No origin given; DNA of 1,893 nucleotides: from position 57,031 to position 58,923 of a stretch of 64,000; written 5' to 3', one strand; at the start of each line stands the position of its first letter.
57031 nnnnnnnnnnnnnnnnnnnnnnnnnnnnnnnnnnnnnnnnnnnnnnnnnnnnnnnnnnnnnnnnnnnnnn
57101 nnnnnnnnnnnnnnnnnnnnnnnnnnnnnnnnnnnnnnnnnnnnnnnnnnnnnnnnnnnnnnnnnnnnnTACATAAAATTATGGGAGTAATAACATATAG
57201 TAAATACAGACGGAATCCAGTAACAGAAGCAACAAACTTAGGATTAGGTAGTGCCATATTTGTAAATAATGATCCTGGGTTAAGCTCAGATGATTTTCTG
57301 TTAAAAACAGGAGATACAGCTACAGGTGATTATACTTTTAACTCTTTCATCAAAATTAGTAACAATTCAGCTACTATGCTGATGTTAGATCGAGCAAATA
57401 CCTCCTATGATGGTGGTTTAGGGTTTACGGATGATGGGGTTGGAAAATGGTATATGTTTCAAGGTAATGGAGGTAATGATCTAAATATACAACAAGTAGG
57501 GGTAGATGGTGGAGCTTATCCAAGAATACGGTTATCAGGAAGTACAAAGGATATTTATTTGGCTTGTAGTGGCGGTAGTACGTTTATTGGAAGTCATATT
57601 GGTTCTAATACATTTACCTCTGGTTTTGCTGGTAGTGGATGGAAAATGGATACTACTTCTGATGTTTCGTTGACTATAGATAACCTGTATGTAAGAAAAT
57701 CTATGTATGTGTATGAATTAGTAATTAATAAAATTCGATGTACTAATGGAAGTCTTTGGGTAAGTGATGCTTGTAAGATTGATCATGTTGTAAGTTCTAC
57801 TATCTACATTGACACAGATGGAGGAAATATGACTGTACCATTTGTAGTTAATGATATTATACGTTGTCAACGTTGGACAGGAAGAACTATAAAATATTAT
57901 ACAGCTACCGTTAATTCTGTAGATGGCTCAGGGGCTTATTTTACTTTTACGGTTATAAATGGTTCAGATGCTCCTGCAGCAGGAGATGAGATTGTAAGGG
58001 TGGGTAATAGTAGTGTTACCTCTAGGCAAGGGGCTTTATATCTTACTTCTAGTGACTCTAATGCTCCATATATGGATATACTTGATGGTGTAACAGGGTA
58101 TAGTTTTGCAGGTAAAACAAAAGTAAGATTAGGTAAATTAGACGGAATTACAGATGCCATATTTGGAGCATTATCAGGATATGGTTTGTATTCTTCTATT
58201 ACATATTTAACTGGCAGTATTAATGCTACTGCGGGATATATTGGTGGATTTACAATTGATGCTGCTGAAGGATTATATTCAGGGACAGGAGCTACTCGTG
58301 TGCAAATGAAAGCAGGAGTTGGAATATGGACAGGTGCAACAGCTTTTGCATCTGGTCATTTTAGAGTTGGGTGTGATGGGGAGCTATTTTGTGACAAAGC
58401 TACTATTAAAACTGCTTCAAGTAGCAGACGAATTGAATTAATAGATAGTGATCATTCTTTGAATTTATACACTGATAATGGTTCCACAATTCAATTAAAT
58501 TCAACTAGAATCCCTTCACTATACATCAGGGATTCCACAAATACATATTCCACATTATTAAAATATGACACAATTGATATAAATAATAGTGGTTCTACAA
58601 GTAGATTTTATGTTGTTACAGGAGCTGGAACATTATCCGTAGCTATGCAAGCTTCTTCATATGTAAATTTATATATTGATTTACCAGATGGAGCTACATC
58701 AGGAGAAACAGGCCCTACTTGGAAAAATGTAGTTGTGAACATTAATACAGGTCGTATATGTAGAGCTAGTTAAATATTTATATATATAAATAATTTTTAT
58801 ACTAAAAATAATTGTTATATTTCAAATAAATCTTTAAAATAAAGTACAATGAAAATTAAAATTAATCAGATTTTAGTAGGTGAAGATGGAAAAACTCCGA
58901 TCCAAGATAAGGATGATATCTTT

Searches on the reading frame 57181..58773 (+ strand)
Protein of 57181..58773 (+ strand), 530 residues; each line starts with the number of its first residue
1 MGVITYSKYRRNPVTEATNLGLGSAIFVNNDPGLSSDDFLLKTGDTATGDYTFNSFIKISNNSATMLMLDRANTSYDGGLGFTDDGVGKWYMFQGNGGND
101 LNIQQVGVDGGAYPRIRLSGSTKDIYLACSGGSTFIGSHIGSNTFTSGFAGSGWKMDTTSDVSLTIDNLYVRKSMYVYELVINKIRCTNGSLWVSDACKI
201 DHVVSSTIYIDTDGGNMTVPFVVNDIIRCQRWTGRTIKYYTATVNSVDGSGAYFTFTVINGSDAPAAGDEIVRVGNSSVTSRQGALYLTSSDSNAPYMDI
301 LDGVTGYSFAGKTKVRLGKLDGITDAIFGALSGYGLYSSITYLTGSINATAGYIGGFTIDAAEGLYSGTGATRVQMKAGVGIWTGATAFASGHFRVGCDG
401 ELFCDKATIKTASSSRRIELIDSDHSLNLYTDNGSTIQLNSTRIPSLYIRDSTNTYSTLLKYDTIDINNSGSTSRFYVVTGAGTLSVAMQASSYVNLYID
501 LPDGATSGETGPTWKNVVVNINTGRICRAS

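Call 6: search_protein_families(library=phrogs, proteins=[window:57181-58773:+])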
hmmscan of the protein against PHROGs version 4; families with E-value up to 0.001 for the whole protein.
window:57181-58773:+ (530 aa): 5 families
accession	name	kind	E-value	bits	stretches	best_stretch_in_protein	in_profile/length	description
phrog_22546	-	unknown function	1.8e-30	106.4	1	135-352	566-787/1386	-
phrog_33450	-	tail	1.8e-29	102.6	2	237-346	726-837/2038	tail fiber protein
phrog_38044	-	unknown function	4.9e-14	51.3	1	139-322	900-1100/3576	-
phrog_26822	-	unknown function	5.8e-08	32.8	1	136-308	138-319/530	-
phrog_17422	-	unknown function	1.5e-05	24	1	136-312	553-760/961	-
